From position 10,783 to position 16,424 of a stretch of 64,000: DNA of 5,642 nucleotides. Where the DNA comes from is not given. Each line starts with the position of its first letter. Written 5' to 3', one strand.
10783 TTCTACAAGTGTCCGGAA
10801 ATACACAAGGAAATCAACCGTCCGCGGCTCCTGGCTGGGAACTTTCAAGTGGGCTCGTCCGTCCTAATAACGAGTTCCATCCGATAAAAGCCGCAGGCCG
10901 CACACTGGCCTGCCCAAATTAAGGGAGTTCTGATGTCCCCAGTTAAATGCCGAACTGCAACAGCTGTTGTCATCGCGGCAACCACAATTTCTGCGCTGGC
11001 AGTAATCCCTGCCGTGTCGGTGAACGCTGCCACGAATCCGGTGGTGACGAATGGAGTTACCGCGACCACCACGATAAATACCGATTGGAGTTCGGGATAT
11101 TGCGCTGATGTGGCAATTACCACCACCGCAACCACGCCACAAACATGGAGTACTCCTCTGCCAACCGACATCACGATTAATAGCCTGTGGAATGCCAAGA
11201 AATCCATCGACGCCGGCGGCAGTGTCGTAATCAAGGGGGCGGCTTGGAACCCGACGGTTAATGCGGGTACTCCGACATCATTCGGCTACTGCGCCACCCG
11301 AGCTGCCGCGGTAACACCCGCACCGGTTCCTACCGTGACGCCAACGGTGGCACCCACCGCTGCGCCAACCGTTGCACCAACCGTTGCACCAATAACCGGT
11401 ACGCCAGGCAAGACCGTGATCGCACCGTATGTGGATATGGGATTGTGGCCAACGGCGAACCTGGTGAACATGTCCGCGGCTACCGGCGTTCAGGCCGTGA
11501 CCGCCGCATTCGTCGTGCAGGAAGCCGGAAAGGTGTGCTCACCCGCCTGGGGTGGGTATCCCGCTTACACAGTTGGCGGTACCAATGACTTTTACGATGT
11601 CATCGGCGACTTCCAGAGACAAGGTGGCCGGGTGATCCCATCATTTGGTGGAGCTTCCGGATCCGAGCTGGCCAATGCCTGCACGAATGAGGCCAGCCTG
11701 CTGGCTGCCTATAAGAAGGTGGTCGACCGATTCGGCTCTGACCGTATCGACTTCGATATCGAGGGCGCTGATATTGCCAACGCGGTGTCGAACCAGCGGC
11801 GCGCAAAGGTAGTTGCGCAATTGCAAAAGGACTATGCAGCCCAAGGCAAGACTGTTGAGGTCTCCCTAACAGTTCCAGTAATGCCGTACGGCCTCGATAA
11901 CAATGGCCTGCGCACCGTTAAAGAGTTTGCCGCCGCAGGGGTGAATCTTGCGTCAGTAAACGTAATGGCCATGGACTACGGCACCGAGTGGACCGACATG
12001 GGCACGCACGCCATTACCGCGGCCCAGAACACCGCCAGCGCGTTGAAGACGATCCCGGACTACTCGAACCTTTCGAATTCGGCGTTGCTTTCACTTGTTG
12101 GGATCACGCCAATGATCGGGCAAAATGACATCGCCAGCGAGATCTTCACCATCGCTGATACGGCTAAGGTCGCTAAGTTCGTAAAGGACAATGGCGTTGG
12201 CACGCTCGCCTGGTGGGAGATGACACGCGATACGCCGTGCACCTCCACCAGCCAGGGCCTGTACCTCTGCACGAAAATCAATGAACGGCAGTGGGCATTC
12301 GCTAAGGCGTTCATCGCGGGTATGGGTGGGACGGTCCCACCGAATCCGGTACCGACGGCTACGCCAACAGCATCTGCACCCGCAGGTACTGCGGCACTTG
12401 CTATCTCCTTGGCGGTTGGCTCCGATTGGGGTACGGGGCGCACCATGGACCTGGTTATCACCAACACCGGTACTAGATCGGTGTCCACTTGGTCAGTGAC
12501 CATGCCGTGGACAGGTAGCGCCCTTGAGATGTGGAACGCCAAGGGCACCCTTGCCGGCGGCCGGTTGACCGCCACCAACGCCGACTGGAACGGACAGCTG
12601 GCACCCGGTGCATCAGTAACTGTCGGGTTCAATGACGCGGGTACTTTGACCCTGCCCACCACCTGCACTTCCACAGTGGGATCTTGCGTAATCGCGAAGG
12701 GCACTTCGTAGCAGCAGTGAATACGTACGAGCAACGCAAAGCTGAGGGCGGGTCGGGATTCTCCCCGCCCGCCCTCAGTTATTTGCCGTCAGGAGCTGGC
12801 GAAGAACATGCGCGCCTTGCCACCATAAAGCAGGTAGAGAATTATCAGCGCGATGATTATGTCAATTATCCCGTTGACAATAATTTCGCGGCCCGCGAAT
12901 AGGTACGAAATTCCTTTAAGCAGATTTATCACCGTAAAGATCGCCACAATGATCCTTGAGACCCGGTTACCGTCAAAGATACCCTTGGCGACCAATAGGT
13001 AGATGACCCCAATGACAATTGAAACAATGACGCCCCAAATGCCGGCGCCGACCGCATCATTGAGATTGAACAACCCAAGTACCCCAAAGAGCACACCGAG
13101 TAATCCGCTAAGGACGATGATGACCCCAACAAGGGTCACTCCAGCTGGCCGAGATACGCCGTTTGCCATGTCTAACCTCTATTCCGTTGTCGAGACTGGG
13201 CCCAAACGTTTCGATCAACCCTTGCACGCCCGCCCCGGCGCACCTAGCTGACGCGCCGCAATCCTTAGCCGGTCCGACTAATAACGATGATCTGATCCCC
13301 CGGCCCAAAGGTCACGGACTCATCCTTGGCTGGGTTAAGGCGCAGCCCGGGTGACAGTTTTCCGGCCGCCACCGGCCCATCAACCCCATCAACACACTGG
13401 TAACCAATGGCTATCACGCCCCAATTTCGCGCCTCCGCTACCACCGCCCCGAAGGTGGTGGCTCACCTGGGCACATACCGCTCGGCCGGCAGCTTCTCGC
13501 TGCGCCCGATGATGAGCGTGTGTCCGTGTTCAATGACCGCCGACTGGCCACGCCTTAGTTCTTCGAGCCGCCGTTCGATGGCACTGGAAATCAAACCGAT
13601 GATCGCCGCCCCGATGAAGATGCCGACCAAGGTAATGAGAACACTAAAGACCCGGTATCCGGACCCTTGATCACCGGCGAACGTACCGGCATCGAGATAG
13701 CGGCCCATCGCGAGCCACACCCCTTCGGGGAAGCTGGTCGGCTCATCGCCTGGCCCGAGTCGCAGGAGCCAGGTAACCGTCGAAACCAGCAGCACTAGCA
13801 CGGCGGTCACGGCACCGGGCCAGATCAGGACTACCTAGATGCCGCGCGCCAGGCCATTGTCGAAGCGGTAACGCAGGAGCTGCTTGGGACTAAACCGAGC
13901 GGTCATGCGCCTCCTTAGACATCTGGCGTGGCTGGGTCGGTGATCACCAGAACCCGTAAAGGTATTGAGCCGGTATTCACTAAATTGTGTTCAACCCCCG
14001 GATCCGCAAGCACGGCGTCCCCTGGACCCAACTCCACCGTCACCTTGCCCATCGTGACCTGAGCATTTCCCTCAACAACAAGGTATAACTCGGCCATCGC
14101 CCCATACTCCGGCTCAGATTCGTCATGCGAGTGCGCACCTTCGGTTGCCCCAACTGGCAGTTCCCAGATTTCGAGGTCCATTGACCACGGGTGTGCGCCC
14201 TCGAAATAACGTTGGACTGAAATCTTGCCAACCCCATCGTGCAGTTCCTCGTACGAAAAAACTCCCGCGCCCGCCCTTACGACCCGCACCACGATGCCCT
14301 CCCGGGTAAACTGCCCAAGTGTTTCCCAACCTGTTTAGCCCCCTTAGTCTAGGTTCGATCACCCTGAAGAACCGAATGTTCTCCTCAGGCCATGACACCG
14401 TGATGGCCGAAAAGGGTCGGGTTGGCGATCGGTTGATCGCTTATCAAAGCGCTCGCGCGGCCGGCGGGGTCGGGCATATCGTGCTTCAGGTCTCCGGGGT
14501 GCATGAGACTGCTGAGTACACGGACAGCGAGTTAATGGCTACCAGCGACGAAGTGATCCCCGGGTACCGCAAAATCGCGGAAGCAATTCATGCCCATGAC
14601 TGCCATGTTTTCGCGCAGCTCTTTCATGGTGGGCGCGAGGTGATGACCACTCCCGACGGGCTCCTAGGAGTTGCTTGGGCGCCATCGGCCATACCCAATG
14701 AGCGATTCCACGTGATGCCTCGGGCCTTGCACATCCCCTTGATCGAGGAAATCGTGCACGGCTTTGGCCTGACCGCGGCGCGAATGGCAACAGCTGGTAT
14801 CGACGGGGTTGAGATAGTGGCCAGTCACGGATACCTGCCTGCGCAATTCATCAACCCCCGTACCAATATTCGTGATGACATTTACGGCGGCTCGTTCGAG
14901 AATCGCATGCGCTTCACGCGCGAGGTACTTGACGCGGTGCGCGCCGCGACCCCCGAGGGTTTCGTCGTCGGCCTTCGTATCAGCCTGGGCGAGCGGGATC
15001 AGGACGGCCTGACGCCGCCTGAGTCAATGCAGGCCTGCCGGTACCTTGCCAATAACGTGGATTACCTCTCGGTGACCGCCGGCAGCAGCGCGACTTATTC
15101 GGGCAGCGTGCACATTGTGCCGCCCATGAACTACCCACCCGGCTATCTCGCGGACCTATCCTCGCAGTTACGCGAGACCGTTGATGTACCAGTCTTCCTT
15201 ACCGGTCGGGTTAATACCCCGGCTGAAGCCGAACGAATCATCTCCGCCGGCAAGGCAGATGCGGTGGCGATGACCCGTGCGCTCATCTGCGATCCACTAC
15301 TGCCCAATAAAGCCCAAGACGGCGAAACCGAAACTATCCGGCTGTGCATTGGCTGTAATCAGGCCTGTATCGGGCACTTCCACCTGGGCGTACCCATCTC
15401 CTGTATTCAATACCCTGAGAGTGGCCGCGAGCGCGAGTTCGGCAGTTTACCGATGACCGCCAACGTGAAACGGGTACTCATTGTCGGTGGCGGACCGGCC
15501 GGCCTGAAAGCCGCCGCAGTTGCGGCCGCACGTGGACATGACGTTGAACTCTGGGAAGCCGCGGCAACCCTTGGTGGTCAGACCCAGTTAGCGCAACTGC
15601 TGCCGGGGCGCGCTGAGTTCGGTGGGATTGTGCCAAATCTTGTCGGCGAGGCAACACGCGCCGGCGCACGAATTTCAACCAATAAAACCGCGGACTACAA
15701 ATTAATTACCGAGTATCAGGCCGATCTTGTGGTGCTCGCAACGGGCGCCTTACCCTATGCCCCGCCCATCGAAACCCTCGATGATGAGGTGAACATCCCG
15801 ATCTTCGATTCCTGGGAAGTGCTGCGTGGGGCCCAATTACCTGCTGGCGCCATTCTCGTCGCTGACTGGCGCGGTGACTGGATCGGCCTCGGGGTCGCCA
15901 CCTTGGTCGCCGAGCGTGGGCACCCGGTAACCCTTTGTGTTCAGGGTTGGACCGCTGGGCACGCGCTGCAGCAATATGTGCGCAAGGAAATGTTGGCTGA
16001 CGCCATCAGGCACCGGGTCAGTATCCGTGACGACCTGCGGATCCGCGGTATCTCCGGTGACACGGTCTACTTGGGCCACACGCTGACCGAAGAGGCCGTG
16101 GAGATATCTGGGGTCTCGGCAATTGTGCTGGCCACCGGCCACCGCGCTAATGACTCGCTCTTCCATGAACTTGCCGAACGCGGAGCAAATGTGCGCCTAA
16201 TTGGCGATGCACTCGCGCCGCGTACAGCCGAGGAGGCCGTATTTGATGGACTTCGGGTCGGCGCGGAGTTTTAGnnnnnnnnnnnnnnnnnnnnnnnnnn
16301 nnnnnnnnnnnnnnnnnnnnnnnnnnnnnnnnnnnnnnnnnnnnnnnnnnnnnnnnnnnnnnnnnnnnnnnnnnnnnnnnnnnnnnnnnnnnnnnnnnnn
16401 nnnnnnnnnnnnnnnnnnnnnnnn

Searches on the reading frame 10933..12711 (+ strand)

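Call 10: search_protein_families(library=pfam, proteins=[window:10933-12711:+], max_evalue=0.00001)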
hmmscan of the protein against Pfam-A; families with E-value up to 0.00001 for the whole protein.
window:10933-12711:+ (592 aa): 2 families
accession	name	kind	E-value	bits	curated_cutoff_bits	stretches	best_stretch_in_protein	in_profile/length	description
PF00553.25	CBM_2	-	7.7e-27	94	24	2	492-582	4-98/101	Cellulose binding domain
PF00704.34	Glyco_hydro_18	-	1.1e-11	45.4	29.6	1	184-380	21-215/317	Glycosyl hydrolases family 18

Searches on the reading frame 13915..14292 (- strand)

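Call 10: search_protein_families(library=pfam, proteins=[window:13915-14292:-], max_evalue=0.00001)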
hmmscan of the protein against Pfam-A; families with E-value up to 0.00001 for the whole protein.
window:13915-14292:- (125 aa): 1 family
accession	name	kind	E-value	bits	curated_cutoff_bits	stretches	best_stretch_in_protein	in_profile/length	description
PF07883.17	Cupin_2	-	7.5e-15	54.8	27.2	1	42-117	2-69/70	Cupin domain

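Call 107: search_protein_families(library=ncbifam, proteins=[window:13915-14292:-], max_evalue=1e-10)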
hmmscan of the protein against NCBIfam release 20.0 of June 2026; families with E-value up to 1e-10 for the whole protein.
window:13915-14292:- (125 aa): 0 families

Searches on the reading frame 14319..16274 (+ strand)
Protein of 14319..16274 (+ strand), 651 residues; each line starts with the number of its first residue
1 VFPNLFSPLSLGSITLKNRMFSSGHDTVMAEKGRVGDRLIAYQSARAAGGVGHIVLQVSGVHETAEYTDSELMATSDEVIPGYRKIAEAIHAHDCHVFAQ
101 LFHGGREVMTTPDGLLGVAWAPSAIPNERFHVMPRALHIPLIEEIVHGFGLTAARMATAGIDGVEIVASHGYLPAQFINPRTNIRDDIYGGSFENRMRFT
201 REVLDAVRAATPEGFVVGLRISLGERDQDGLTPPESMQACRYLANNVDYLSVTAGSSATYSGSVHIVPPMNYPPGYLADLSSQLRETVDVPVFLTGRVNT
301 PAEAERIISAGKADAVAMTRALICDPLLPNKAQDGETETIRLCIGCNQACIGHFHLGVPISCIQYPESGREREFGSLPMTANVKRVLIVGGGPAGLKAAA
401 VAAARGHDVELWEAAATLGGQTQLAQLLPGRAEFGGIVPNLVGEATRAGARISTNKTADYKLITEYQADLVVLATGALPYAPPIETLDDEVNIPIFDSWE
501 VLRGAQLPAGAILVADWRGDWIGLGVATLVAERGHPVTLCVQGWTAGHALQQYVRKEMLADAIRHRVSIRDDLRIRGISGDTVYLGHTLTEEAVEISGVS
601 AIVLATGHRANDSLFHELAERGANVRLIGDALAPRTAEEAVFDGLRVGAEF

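Call 3: search_protein_families(library=pfam, proteins=[window:14319-16274:+])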
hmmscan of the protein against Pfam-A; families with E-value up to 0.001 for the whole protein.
window:14319-16274:+ (651 aa): 8 families
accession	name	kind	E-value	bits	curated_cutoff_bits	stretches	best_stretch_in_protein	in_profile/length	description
PF00724.26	Oxidored_FMN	-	4.1e-61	207.6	27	1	5-335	2-338/342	NADH:flavin oxidoreductase / NADH oxidase family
PF07992.20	Pyr_redox_2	-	2.6e-17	63.6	26.1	1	385-616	2-245/291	Pyridine nucleotide-disulphide oxidoreductase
PF13450.12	NAD_binding_8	-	2.3e-07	31.4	21.9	1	388-423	1-36/68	NAD(P)-binding Rossmann-like domain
PF12831.13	FAD_oxidored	-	5.8e-06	26.3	27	1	386-422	2-38/416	FAD dependent oxidoreductase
PF00070.33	Pyr_redox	-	3.4e-05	24.7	22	0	385-419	1-35/82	Pyridine nucleotide-disulphide oxidoreductase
PF03486.20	HI0933_like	-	5.9e-05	23.1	50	1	385-421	2-38/244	HI0933-like protein Rossmann domain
PF01266.30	DAO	-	0.00014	21.9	27.9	0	385-422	1-39/353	FAD dependent oxidoreductase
PF00890.30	FAD_binding_2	-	0.00016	21.4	20.4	1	386-426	2-42/414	FAD binding domain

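Call 4: search_protein_families(library=ncbifam, proteins=[window:14319-16274:+])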
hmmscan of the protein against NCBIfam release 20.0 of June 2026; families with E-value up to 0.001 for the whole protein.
window:14319-16274:+ (651 aa): 39 families (the best 25 are shown)
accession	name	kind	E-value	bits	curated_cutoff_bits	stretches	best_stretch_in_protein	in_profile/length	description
TIGR03997.1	mycofact_OYE_2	equivalog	2.5e-174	581.2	793.15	1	4-649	1-643/645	mycofactocin system FadH/OYE family oxidoreductase 2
NF041087.1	bile_acid_BaiCD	equivalog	8.8e-119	397.4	825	1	2-650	1-641/642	bile acid Fe-S flavoenzyme BaiCD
NF045599.1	bili_reduct_long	exception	3.9e-99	332.6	750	1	5-641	1-631/641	bilirubin reductase, long form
TIGR03996.1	mycofact_OYE_1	hypoth_equivalog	8.8e-87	292.1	627.9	1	9-645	6-630/633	mycofactocin system FadH/OYE family oxidoreductase 1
NF010047.0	PRK13523.1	equivalog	9.8e-54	182.6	431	1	4-339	4-327/339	NADPH dehydrogenase NamA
NF045592.1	bili_reduct_N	equivalog_domain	3.3e-52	177.8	425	1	5-363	2-361/363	bilirubin reductase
NF006101.0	PRK08255.1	equivalog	9.1e-46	156.3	1078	1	3-327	397-725/768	bifunctional salicylyl-CoA 5-hydroxylase/oxidoreductase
NF007899.0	PRK10605.1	subfamily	3.9e-33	115.2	403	1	4-333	5-338/365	N-ethylmaleimide reductase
NF009410.0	PRK12771.1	subfamily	3e-09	36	516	1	381-421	136-176/566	NAD(P)-binding protein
TIGR01350.1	lipoamide_DH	equivalog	6.3e-09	35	408.8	1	452-612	119-271/461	dihydrolipoyl dehydrogenase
NF005560.0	PRK07233.1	equivalog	1.3e-07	30.8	252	1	385-423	2-40/435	hypothetical protein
NF005883.0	PRK07845.1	equivalog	9.4e-07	28.1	479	1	383-432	2-50/466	NAD(P)H-quinone dehydrogenase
NF003585.0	PRK05249.1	equivalog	2.3e-06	26.5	465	0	386-429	9-52/464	Si-specific NAD(P)(+) transhydrogenase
NF041853.1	hythiocyan_redase_MerA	equivalog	2.7e-06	26.5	650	1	460-614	114-260/440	hypothiocyanous acid reductase MerA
TIGR02053.1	MerA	equivalog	3.1e-06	26.4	454.45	1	447-613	108-271/465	mercury(II) reductase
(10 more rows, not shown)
